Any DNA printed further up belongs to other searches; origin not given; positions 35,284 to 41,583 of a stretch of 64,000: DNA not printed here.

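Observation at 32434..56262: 7942-aa autotransporter whose passenger is built from Calx-beta/Ig-like repeats rather than a beta-helix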

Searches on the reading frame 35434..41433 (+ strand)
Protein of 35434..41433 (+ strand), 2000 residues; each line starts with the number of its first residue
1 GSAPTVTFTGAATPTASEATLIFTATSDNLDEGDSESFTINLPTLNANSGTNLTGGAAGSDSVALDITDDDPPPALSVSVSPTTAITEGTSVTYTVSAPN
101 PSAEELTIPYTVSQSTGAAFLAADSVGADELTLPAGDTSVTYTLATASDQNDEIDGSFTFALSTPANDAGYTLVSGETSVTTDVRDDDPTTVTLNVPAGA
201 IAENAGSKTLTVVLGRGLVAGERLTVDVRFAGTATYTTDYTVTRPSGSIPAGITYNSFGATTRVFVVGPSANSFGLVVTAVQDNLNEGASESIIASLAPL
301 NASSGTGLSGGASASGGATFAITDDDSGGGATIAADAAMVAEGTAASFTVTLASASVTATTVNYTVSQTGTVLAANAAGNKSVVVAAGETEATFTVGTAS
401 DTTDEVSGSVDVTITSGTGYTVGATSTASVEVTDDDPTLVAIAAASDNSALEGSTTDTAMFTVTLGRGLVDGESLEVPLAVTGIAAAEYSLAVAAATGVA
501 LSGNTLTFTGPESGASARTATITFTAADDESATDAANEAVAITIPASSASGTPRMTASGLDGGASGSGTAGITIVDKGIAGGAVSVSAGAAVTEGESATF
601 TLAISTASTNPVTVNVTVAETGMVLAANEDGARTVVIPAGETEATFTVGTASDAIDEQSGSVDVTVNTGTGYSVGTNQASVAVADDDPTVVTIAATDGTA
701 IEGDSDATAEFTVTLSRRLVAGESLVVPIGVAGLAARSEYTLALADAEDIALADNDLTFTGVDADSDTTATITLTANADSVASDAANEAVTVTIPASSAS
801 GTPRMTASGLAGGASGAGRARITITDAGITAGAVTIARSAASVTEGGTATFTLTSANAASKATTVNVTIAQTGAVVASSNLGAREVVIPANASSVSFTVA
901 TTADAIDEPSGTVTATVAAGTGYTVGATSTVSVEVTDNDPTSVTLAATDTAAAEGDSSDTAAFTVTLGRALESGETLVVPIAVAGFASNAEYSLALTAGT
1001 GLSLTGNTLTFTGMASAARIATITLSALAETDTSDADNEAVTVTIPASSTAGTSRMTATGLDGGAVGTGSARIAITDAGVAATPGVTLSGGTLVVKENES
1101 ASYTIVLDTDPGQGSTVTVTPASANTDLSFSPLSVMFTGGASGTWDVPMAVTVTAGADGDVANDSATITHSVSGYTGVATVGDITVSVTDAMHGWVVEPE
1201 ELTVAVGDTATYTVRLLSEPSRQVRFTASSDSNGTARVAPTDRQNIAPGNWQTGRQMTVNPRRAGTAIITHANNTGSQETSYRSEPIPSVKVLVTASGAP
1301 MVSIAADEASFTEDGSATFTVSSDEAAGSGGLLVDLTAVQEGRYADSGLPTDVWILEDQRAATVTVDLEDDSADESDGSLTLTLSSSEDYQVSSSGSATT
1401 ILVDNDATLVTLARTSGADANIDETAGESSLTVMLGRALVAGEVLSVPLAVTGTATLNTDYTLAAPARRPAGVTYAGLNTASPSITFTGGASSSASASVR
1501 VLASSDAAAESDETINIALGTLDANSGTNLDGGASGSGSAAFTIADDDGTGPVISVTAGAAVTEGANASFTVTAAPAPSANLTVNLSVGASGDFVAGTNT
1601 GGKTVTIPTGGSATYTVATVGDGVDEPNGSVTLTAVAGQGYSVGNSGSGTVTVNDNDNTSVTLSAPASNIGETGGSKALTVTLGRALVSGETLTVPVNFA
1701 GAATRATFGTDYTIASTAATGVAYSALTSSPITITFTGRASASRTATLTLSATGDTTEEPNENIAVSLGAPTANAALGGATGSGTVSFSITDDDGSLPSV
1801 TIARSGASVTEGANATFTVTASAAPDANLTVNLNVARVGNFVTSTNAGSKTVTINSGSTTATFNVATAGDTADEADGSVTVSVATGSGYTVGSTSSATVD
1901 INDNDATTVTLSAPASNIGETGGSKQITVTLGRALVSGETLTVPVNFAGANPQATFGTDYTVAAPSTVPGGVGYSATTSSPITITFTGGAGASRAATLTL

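Call 4: search_protein_families(library=pfam, proteins=[window:35434-41433:+], max_evalue=0.01)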
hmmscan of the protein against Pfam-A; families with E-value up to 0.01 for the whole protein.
window:35434-41433:+ (2000 aa): 1 family
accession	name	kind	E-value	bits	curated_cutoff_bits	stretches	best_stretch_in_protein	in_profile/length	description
PF03160.20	Calx-beta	-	4.1e-06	27.3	27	0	186-242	1-58/119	Calx-beta domain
